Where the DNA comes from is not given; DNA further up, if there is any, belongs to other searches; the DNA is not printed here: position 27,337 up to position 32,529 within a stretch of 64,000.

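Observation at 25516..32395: Candidate novel nucleotide/cofactor system: giant HD-HEAT-NTase-PRTase protein, LDH-fold protein and Fe-S flavoprotein in one operon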

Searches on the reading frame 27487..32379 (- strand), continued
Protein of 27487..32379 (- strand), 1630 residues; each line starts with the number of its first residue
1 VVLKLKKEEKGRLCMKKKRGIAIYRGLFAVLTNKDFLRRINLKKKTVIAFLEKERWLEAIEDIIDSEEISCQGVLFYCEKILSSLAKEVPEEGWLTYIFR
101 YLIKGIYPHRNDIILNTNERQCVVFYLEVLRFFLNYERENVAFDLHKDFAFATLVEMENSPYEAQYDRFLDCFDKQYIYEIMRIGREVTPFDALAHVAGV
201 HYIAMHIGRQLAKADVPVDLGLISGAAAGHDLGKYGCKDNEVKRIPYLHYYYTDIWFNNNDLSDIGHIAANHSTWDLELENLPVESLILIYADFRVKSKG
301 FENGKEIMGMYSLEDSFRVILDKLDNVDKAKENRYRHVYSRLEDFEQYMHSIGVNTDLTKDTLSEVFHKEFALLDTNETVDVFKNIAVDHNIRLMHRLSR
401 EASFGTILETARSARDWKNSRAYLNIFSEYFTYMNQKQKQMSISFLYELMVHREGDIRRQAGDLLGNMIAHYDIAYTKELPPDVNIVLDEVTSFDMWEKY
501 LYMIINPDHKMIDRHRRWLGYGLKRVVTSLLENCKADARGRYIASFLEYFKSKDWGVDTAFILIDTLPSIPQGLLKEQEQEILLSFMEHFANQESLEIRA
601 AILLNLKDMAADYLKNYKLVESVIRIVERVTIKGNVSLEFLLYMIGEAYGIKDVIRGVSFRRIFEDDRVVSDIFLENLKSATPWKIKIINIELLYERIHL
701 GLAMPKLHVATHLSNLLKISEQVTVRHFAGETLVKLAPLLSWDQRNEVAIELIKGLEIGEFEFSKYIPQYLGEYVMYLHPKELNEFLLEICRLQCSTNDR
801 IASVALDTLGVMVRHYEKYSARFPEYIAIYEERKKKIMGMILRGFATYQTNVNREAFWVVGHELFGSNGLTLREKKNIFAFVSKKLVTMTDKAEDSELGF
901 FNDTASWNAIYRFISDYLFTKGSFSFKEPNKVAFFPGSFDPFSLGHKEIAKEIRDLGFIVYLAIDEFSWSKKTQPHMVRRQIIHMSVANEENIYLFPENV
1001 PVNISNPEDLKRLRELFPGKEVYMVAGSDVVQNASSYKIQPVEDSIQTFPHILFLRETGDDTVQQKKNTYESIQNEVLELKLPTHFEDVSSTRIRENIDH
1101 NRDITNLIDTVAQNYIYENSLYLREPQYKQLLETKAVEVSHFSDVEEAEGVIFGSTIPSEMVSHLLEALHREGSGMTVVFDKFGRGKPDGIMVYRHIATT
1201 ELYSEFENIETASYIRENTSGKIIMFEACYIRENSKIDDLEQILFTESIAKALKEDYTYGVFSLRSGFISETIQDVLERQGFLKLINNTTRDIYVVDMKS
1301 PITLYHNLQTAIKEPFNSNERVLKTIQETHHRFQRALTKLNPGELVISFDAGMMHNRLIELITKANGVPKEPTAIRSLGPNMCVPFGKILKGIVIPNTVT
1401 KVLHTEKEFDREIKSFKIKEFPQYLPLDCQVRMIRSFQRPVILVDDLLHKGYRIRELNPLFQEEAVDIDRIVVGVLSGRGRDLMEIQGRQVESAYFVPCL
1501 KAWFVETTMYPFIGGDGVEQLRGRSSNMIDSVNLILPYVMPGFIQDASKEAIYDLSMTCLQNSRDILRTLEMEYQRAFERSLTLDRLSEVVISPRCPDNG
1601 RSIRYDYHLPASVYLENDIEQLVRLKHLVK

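Call 12: find_related_loci(query=A1, collection=genome_contigs, flank=10000)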
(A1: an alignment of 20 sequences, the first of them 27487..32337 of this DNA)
Query A1 (1616 aa) in genome_contigs; peptide patterns used: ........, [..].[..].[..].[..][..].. (x = any residue, [..] = any of these).
599 stretches matched a pattern (row limit reached: there are more); 593 encode a relative of the query (tblastn E <= 1e-3); the best 80 are kept; 80 distinct loci.
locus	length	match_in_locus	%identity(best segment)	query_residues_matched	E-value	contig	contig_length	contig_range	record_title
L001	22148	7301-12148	87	1-1616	0e+0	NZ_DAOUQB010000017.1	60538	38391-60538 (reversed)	MAG: Anaerotignum sp. isolate CSMAG_115 CSMAG_115_k141_108253_length_60538_cov_28.9898, whole genome shotgun sequence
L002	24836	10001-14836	86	1-1616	0e+0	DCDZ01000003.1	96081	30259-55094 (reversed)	MAG TPA_asm: Tyzzerella sp. UBA1042 UBA1042_contig_4799, whole genome shotgun sequence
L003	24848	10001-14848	86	1-1616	0e+0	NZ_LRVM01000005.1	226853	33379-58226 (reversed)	Anaerotignum neopropionicum strain DSM-3847 CLNEO_contig000005, whole genome shotgun sequence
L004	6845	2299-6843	77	1-1515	0e+0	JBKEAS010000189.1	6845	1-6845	MAG: Anaerotignum sp. isolate VLC_092 k121_5662691, whole genome shotgun sequence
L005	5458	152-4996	69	1-1616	0e+0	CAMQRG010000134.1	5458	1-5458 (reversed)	MAG TPA_asm: uncultured Clostridia bacterium isolate SRR12270114_bin.25_metawrap_v1.3_MAG genome assembly, contig: NODE.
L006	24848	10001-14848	84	1-1616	0e+0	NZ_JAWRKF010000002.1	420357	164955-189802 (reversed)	MAG: Anaerotignum sp. isolate ADS28 c_000000017943, whole genome shotgun sequence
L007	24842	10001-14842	65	1-1616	0e+0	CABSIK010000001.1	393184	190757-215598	MAG TPA_asm: uncultured Clostridia bacterium isolate MGYG-HGUT-02623 genome assembly, contig: GUT_GENOME155703_1, whole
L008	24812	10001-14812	63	1-1616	0e+0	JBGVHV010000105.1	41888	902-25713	MAG: Anaerotignum sp. isolate fecal_MAG_335 fecal_MAG_335_contig_0105, whole genome shotgun sequence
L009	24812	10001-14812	61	1-1616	0e+0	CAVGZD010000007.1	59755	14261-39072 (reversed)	Lachnospiraceae bacterium isolate H07636-L1_cleanbin_000007 genome assembly, contig: Spades_H07636-L1_contig_166, whole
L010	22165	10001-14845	69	1-1616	0e+0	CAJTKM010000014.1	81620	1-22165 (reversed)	Lachnospiraceae bacterium isolate B68 genome assembly, contig: MGBC000260.14, whole genome shotgun sequence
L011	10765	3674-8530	56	1-1616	0e+0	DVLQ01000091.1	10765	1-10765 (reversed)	MAG TPA_asm: Candidatus Coprocola pullicola isolate CHK193-15662 CHK193__C92892_L10765_ERR3414588, whole genome shotgun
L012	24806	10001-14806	55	9-1616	0e+0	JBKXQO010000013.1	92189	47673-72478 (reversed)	MAG: Blautia sp. isolate C019_26 NODE_621_length_92189_cov_14.461806, whole genome shotgun sequence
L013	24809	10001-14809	55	9-1616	0e+0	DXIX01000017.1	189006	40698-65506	MAG TPA_asm: Candidatus Blautia intestinigallinarum isolate CHK186-9876 CHK186__C97628_L189006_SAMEA5754830, whole genom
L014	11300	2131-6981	67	1-1616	0e+0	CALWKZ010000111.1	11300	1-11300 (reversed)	MAG: uncultured Anaerotignum sp. isolate E09__bin48 genome assembly, contig: E09__k127_8133608, whole genome shotgun seq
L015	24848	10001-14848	62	1-1616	0e+0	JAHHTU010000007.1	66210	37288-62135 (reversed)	MAG: Anaerotignum sp. isolate MAG090 MAG090_7, whole genome shotgun sequence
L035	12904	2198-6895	49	56-1615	0e+0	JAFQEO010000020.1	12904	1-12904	MAG: Peptococcaceae bacterium isolate RGIG1748 Goat_Cecum-3__c472778, whole genome shotgun sequence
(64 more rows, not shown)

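Call 16: search_protein_families(library=pfam, alignment_id=A1, max_evalue=1)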
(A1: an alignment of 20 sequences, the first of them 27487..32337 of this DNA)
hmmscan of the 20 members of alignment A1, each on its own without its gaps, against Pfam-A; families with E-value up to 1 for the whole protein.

A. member 1, window:27487-32337:- (1616 aa): 4 families
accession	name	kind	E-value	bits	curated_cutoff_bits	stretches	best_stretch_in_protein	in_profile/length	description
PF01467.32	CTP_transf_like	-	1.1e-07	32.6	21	1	920-1082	1-132/133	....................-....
PF01966.28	HD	-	0.019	15.7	22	1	181-279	3-111/116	HD domain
PF08557.15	Lipid_DES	-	0.032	14.1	23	1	951-969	3-21/37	Sphingolipid Delta4-desaturase (DES)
PF09921.14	DUF2153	-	0.035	14.4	23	1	308-406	27-121/123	Uncharacterized protein conserved in archaea (DUF2153)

B. families by the number of members that match (of 20 scanned): 23 families
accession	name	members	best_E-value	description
PF01467.32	CTP_transf_like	19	2.7e-08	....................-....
PF01966.28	HD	10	9.1e-05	HD domain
PF02985.28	HEAT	10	0.00017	HEAT repeat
PF08557.15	Lipid_DES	6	0.0011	Sphingolipid Delta4-desaturase (DES)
PF00156.33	Pribosyltran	3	0.053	Phosphoribosyl transferase domain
PF05871.18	ESCRT-II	2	0.011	ESCRT-II complex subunit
PF09921.14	DUF2153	2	0.035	Uncharacterized protein conserved in archaea (DUF2153)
PF00975.26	Thioesterase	1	0.00091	Thioesterase domain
PF25801.1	HEAT_GCN1_C_2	1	0.0027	Stalled ribosome sensor GCN1-like, HEAT repeats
PF21041.3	XMAP215_CLASP_TOG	1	0.028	XMAP215/Dis1/CLASP, TOG domain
PF04846.18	Herpes_pp38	1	0.029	Herpesvirus pp38 phosphoprotein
PF08350.17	FilR1_middle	1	0.057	Methanogenesis regulatory protein FilR1, middle domain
PF22928.2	INTS1_R4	1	0.069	Integrator complex subunit 1, R4 domain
PF23099.1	UTP20_C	1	0.08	Small subunit processome component 20 homolog, C-terminal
PF10256.14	Erf4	1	0.091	Golgin subfamily A member 7/ERF4 family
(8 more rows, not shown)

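Call 24: find_homologous_proteins(query=L003:14857-16056:+, max_evalue=0.001)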
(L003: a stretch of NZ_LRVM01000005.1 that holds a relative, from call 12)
Query L003:14857-16056:+ (400 aa): 6556 proteins with E <= 0.001 among 8000 candidates; the best 120 are listed.
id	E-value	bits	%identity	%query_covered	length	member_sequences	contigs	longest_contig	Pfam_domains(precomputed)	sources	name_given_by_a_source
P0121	3.3e-270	914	100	99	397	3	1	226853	PF00056.30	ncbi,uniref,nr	ncbi:L-lactate dehydrogenase 2 [Anaerotignum neopropionicum]|uniref:L-lactate dehydrogenase 2 n=1 Ta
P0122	8.8e-239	811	88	99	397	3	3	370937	PF00056.30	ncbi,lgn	-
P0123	3.1e-230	782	84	99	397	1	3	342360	PF00056.30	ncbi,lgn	-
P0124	5.2e-230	782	85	99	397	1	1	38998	PF00056.30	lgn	-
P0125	8.4e-230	781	84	99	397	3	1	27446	-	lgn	-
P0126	6.1e-229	778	84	99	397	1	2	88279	PF00056.30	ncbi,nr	ncbi:MAG: lactate dehydrogenase [Clostridia bacterium]|nr:lactate dehydrogenase [Anaerotignum sp.] N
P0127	6.0e-228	775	84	99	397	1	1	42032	PF00056.30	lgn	-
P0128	3.4e-227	772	83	99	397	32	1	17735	PF00056.30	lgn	-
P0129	2.1e-226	770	83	99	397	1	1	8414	PF00056.30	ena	-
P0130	4.1e-225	766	82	99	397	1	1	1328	PF00056.30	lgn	-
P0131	4.6e-225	765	82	99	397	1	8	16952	-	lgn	-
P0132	9.3e-225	764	82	99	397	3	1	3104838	PF00056.30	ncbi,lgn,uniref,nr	ncbi:lactate/malate family dehydrogenase [Anaerotignum sp. MB30-C6]|uniref:lactate/malate family deh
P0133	2.0e-223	760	82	99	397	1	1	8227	PF00056.30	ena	-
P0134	5.1e-223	759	82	99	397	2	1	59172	PF00056.30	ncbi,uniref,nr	ncbi:lactate dehydrogenase [Anaerotignum sp.]|uniref:lactate dehydrogenase n=1 Tax=Anaerotignum sp. 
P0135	9.0e-222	755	82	99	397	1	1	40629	PF00056.30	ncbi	-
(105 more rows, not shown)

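Call 48: search_solved_structures(query=P0121, max_evalue=0.01, show_alignments=2)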
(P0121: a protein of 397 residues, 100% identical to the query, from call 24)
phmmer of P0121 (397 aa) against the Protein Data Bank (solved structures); distinct sequences matched with E-value up to 0.01: 8.
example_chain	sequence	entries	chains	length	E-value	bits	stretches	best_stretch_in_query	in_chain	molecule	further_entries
9dq7_P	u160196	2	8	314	4.2e-05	26.2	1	96-228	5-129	L-lactate dehydrogenase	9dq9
3pqd_A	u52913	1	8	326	0.00089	21.9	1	97-235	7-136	L-lactate dehydrogenase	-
3pqe_A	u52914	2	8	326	0.001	21.7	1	97-235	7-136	L-lactate dehydrogenase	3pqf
1ldn_A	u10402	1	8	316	0.0014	21.2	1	162-235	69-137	L-LACTATE DEHYDROGENASE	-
1ldb_A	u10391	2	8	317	0.0015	21.2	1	162-235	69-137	APO-L-LACTATE DEHYDROGENASE | L-LACTATE DEHYDROGENASE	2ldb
3d0o_A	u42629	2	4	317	0.004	19.7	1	97-235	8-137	L-lactate dehydrogenase 1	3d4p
3wsv_A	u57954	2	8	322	0.0049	19.4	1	96-231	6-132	L-lactate dehydrogenase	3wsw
3h3j_A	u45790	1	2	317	0.0072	18.9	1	97-235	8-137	L-lactate dehydrogenase 1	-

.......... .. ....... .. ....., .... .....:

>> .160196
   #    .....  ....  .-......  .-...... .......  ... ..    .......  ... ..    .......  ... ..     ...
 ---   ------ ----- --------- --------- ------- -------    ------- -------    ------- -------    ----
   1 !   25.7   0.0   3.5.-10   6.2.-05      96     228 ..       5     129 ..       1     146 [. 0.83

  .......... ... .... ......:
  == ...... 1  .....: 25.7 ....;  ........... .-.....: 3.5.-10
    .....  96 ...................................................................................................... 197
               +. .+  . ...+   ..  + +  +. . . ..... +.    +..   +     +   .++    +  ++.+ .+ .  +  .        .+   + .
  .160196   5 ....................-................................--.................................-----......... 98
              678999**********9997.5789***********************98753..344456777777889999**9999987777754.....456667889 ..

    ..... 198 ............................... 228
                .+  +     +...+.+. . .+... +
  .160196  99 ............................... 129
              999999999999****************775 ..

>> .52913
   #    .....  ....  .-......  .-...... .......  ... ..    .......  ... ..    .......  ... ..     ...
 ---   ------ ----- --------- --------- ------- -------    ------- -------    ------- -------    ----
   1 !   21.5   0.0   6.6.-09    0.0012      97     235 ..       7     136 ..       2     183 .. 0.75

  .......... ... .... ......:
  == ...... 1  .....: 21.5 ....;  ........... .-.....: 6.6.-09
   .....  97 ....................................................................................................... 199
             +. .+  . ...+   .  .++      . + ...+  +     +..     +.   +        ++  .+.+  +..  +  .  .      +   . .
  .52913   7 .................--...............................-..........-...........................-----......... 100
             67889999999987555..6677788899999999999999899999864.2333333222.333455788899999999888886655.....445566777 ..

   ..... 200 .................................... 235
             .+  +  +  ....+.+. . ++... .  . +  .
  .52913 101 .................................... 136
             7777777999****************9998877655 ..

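Call 50: find_encoding_contigs(protein=P0001, flank=6000, max_places=4)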
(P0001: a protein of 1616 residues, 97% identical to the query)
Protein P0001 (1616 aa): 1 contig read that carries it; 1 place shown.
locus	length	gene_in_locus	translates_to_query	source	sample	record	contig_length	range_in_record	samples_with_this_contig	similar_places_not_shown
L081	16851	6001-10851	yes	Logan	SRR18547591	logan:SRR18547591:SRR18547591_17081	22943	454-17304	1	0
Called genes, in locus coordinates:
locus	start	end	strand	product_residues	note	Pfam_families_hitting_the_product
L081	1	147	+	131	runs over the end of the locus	PF00293:NUDIX, PF14815:NUDIX_4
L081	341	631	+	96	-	PF03992:ABM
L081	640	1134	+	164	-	PF04167:DUF402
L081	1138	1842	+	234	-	PF20582:UPF0758_N (weak), PF04002:RadC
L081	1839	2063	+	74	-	PF04024:PspC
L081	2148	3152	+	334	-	PF00579:tRNA-synt_1b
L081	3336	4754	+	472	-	PF00089:Trypsin, PF13365:Trypsin_2, PF00595:PDZ (weak), PF13180:PDZ_2, PF17820:PDZ_6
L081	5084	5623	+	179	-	-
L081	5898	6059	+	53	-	-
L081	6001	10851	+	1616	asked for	PF01467:CTP_transf_like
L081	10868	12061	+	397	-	PF00056:Ldh_1_N (weak)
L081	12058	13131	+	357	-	PF03358:FMN_red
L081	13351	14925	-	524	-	PF13522:GATase_6, PF13537:GATase_7, PF12481:DUF3700, PF00733:Asn_synthase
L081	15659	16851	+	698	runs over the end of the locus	PF12437:GSIII_N, PF00120:Gln-synt_C, PF18318:Gln-synt_C-ter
